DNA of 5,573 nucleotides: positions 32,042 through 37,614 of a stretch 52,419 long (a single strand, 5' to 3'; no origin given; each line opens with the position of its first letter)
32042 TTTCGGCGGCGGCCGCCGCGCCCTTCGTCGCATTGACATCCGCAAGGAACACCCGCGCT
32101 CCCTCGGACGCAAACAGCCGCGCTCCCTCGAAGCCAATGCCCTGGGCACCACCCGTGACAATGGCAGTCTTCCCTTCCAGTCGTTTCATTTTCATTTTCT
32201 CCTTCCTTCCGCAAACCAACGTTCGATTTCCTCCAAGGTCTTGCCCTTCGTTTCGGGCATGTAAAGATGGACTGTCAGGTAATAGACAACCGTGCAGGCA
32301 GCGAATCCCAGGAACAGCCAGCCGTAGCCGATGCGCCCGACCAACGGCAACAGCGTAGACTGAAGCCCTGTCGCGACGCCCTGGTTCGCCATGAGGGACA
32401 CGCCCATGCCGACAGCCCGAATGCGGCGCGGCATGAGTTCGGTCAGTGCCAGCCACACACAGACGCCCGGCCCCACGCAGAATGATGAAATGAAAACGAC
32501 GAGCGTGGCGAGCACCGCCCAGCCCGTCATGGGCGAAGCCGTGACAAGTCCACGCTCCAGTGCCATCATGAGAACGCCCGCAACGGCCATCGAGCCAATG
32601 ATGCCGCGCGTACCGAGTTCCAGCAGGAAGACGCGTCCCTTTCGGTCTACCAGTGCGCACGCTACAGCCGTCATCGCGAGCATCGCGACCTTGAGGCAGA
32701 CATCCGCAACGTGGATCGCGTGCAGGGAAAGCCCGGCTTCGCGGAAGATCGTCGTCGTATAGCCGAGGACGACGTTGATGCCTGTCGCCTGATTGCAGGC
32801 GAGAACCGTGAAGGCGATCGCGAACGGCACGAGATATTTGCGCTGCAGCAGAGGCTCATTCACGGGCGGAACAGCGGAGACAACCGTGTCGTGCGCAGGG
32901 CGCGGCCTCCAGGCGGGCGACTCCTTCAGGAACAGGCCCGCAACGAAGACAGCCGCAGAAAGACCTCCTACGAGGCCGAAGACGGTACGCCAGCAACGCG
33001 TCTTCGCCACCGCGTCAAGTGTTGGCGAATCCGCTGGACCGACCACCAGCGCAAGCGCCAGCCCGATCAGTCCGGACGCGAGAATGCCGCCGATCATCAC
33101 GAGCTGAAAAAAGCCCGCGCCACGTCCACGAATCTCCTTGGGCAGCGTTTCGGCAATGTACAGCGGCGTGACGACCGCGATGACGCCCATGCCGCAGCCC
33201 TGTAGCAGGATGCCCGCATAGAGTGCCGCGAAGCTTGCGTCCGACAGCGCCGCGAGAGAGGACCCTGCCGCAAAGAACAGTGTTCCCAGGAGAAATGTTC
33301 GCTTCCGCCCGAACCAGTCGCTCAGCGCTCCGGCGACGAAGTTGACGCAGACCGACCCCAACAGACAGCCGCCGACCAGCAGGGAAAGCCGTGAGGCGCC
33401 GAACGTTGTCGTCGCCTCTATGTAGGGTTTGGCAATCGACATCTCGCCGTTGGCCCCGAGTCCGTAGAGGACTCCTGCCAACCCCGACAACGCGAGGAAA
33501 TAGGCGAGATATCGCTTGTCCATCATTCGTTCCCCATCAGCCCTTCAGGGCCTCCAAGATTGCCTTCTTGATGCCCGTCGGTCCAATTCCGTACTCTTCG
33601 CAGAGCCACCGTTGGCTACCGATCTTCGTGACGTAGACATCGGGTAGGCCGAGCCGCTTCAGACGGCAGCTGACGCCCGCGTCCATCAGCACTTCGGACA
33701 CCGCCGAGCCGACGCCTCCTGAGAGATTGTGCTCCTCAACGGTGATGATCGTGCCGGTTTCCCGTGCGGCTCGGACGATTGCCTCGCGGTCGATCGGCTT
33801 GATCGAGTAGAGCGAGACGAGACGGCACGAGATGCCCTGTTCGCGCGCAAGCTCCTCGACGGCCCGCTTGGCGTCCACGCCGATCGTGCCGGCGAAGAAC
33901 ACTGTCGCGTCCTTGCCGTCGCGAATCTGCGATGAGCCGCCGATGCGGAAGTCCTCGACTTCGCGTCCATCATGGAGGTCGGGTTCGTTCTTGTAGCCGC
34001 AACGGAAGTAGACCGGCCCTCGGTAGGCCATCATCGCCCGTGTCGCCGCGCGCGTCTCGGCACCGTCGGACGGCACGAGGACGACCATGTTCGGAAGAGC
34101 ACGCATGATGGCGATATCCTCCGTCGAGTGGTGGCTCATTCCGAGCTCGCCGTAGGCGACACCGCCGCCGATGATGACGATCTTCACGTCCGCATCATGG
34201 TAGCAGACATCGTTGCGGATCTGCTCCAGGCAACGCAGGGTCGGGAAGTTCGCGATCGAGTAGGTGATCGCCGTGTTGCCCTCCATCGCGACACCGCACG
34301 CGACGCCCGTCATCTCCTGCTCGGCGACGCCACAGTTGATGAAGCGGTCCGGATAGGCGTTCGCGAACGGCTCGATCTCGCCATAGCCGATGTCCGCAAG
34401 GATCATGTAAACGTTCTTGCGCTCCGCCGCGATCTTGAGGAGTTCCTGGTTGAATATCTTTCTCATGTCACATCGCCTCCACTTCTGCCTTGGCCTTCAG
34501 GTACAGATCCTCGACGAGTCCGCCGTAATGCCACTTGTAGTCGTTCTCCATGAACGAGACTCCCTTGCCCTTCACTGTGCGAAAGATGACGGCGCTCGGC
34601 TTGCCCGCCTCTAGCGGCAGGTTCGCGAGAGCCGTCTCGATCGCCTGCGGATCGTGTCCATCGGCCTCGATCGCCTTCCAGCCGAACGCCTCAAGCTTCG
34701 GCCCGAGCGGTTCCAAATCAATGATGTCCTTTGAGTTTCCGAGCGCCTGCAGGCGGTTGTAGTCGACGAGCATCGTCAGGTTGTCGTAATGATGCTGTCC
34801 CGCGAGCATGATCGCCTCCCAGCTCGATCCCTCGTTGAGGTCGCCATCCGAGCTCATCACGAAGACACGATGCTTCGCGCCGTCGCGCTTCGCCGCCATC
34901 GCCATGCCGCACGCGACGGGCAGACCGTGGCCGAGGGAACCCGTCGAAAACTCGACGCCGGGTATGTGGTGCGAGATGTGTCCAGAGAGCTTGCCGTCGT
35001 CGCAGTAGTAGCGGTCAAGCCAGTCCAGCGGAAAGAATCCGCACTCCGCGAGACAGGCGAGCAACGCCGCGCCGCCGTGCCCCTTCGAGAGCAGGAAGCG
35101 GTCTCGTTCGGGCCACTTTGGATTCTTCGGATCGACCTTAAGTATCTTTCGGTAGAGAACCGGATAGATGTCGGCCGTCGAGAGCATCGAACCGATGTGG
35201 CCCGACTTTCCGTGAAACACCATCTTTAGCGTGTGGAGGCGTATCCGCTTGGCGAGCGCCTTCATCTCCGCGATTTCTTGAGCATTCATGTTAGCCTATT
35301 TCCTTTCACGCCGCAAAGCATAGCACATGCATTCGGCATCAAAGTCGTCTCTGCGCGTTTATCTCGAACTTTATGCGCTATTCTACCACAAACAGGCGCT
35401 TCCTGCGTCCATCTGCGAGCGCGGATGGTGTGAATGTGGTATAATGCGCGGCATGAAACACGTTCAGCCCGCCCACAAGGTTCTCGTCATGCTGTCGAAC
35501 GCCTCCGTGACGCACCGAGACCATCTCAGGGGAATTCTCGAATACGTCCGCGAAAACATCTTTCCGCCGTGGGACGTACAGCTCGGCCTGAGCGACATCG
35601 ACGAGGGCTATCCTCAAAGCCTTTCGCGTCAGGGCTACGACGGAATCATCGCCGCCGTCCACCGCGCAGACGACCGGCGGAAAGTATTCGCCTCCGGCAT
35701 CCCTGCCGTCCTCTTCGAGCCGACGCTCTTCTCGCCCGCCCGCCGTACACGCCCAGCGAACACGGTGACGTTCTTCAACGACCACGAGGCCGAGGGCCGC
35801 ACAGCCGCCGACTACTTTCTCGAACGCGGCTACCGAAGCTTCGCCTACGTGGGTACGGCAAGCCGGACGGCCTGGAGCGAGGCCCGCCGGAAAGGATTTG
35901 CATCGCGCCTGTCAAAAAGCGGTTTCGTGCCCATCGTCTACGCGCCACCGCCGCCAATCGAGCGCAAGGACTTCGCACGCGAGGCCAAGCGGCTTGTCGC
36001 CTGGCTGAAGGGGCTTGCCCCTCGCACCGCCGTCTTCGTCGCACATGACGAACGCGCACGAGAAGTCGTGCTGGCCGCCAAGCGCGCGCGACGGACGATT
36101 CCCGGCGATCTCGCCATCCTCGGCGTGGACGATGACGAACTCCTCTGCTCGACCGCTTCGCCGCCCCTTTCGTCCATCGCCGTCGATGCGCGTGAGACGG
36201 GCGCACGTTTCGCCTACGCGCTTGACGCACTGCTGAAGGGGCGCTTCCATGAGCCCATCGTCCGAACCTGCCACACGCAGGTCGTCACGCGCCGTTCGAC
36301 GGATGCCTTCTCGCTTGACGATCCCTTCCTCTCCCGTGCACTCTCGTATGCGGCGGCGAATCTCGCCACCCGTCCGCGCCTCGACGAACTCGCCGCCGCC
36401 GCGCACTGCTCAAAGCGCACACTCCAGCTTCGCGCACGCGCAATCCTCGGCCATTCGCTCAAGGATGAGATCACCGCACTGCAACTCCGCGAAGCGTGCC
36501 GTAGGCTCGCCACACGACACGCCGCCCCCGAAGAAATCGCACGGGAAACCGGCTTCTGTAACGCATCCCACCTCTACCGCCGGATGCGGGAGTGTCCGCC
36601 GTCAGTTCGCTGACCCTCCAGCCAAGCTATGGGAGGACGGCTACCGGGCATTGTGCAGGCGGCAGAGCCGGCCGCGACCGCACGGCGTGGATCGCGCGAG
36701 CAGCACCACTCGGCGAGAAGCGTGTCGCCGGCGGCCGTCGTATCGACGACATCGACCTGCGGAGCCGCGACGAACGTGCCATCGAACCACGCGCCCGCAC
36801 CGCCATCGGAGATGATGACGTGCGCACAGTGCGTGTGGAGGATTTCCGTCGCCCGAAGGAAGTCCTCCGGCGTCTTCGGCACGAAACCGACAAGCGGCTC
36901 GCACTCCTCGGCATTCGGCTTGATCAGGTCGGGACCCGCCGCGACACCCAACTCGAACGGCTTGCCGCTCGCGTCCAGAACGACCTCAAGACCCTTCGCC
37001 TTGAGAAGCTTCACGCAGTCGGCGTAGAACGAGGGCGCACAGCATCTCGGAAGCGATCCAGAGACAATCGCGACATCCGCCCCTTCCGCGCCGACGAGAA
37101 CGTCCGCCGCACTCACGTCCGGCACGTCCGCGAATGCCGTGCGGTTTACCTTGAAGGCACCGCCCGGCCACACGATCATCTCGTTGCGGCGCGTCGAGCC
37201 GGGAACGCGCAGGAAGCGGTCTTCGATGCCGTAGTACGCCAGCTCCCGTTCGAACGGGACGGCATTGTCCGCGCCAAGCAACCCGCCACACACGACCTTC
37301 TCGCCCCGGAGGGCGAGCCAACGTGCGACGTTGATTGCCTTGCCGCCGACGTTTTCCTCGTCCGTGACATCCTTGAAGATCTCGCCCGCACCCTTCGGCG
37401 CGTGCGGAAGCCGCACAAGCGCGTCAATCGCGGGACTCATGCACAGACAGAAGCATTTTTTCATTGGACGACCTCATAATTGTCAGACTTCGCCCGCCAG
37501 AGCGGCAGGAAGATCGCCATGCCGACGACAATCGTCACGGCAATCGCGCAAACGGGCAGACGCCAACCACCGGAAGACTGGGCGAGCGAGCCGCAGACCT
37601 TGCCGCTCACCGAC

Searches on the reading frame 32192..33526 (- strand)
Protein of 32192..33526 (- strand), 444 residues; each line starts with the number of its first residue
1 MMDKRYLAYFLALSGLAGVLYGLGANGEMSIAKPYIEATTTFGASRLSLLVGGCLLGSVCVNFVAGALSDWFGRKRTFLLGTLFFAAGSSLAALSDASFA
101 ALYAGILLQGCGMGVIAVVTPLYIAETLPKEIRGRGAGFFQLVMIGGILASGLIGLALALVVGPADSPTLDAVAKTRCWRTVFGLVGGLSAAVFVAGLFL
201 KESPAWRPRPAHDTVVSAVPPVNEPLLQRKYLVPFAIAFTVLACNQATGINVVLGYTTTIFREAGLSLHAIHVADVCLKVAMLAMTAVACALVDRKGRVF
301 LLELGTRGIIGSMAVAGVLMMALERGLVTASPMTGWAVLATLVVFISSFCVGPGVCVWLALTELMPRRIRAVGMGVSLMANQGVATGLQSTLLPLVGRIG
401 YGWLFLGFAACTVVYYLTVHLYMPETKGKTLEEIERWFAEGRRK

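Call 8: search_protein_families(library=pfam, proteins=[window:32192-33526:-])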
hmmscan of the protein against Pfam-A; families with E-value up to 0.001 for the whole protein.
window:32192-33526:- (444 aa): 2 families
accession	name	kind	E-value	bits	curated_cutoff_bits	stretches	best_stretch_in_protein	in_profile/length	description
PF00083.30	Sugar_tr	-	1.2e-57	196.3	22.3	2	226-438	246-452/452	Sugar (and other) transporter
PF07690.21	MFS_1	-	4.3e-29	102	33.4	1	16-382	3-340/347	Major Facilitator Superfamily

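Call 29: find_related_loci(query=window:32192-33526:-, collection=genome_contigs, flank=10000)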
Query window:32192-33526:- (444 aa) in genome_contigs; peptide patterns used: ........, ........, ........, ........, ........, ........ (x = any residue, [..] = any of these).
599 stretches matched a pattern (row limit reached: there are more); 509 encode a relative of the query (tblastn E <= 1e-3); the best 80 are kept; 80 distinct loci.
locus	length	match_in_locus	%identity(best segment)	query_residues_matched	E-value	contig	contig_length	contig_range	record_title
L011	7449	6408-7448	74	2-347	8e-159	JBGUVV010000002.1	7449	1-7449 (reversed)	MAG: Kiritimatiellia bacterium isolate ruminal_MAG_92 ruminal_MAG_92_contig_0002, whole genome shotgun sequence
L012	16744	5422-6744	42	4-435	3e-96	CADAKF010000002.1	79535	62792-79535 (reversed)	uncultured bacterium isolate RUG13365 genome assembly, contig: RUG13365_asm_2, whole genome shotgun sequence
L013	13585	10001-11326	43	2-443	1e-92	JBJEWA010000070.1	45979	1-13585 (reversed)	MAG: Kiritimatiellia bacterium isolate LOHA43_bin.016 NODE_306_length_45979_cov_7.554612, whole genome shotgun sequence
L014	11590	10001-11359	42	4-440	1e-92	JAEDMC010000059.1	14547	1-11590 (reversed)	MAG: Kiritimatiellae bacterium isolate MAG256 NODE_4282_length_14547_cov_9.491444, whole genome shotgun sequence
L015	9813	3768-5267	37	4-442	3e-91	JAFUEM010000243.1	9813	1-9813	MAG: Kiritimatiellae bacterium isolate RGIG4421 Roe_deer_Omasum-3__c117048, whole genome shotgun sequence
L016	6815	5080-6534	39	6-444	5e-90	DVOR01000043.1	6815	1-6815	MAG TPA_asm: Candidatus Spyradenecus faecavium isolate 35461 MalCec2__C82840_L6815_SRR2134645, whole genome shotgun sequ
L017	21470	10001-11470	38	1-444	1e-89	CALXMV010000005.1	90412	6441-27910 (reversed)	MAG: uncultured Kiritimatiellaeota bacterium isolate BRZ_SL__bin71 genome assembly, contig: BRZ_SL__NODE_277_length_9041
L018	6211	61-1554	37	4-440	5e-88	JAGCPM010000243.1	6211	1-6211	MAG: Kiritimatiellae bacterium isolate RGIG10004 Yak_Reticulum-4__c919294, whole genome shotgun sequence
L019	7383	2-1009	46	115-440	2e-87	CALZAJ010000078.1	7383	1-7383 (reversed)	MAG: uncultured Verrucomicrobia bacterium isolate SRR14474043_bin.8_metaWRAP_v1.3_MAG genome assembly, contig: ERZ942390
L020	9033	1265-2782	35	4-442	5e-87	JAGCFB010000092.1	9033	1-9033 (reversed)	MAG: Kiritimatiellae bacterium isolate RGIG9733 Yak_Omasum-3__c1475583, whole genome shotgun sequence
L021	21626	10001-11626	35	4-441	9e-86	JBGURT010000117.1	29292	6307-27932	MAG: Kiritimatiellia bacterium isolate ruminal_MAG_11 ruminal_MAG_11_contig_0117, whole genome shotgun sequence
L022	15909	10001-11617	35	4-438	1e-85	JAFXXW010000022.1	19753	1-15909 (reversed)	MAG: Kiritimatiellae bacterium isolate RGIG6845 Sheep_Rumen-4__c973038, whole genome shotgun sequence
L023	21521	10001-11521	35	4-442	8e-85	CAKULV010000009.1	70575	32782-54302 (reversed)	MAG: uncultured Kiritimatiellaeota bacterium isolate REFINED_METABAT215_TOP10_CONTIGS_1500_ASSEMBLY_K77_MERGED__Hadza_Mo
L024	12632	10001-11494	36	4-440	2e-84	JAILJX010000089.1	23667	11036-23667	MAG: Kiritimatiellia bacterium isolate RUI187 k141_4713861_flag=0_multi=44.9794_len=23667, whole genome shotgun sequence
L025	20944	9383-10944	36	4-442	3e-81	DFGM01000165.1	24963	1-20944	MAG TPA_asm: Verrucomicrobia bacterium UBA3750 UBA3750_contig_32992, whole genome shotgun sequence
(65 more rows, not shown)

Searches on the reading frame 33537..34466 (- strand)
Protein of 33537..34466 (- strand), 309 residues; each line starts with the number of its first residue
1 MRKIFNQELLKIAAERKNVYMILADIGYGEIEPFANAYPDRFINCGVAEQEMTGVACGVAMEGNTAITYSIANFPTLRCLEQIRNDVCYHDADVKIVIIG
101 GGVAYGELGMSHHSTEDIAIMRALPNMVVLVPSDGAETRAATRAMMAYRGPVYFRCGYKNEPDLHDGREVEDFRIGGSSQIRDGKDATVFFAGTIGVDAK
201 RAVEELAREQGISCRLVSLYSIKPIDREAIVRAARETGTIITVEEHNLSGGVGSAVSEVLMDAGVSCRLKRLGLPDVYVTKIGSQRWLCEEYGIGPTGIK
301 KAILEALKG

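Call 8: search_protein_families(library=pfam, proteins=[window:33537-34466:-])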
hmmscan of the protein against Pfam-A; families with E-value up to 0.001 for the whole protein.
window:33537-34466:- (309 aa): 2 families
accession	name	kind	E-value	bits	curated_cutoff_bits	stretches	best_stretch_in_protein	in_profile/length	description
PF02779.29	Transket_pyr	-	1e-31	110.4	27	1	1-156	5-167/174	Transketolase, pyrimidine binding domain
PF02780.25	Transketolase_C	-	1.8e-23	83.3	25.9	1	180-299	5-124/124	Transketolase, C-terminal domain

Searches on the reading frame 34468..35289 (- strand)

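Call 8: search_protein_families(library=pfam, proteins=[window:34468-35289:-])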
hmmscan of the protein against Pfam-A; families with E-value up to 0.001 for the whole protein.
window:34468-35289:- (273 aa): 4 families
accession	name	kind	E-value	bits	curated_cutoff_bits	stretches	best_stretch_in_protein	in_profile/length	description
PF00456.26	Transketolase_N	-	4.2e-47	161.2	22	1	10-261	3-266/334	Transketolase, thiamine diphosphate binding domain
PF13292.11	DXP_synthase_N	-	1.1e-06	28.6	21.2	1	114-177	108-171/274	1-deoxy-D-xylulose-5-phosphate synthase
PF00676.26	E1_dh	-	6.1e-05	22.6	22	1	115-171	99-155/300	Dehydrogenase E1 component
PF02775.26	TPP_enzyme_C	-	0.00076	19.7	21.9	0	115-176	26-81/151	Thiamine pyrophosphate enzyme, C-terminal TPP binding domain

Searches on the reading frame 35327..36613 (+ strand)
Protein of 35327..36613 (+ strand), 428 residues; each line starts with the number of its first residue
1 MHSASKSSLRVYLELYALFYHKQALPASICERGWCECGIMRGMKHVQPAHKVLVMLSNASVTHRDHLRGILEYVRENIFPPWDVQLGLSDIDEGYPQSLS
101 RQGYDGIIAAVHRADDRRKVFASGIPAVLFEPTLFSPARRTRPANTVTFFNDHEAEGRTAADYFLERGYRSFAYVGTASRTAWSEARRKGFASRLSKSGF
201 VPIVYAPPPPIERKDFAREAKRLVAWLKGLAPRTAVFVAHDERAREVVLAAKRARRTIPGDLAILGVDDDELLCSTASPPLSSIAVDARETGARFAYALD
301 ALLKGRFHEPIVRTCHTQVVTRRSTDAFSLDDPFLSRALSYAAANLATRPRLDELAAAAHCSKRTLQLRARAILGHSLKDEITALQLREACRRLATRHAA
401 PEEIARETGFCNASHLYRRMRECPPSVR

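Call 8: search_protein_families(library=pfam, proteins=[window:35327-36613:+])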
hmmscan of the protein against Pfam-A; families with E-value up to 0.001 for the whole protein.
window:35327-36613:+ (428 aa): 2 families
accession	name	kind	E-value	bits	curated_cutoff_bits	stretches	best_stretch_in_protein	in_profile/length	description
PF13377.12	Peripla_BP_3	-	2.7e-33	115.8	26.5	1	161-325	1-167/167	Periplasmic binding protein-like domain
PF12833.13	HTH_18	-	3.8e-11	43.6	33.6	1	355-422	1-68/80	Helix-turn-helix domain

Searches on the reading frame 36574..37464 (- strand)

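Call 9: search_protein_families(library=pfam, proteins=[window:36574-37464:-])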
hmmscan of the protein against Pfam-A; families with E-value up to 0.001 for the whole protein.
window:36574-37464:- (296 aa): 1 family
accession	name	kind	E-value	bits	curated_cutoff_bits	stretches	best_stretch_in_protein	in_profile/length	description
PF00294.29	PfkB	-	2.9e-26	93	25.8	1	31-251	27-263/302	pfkB family carbohydrate kinase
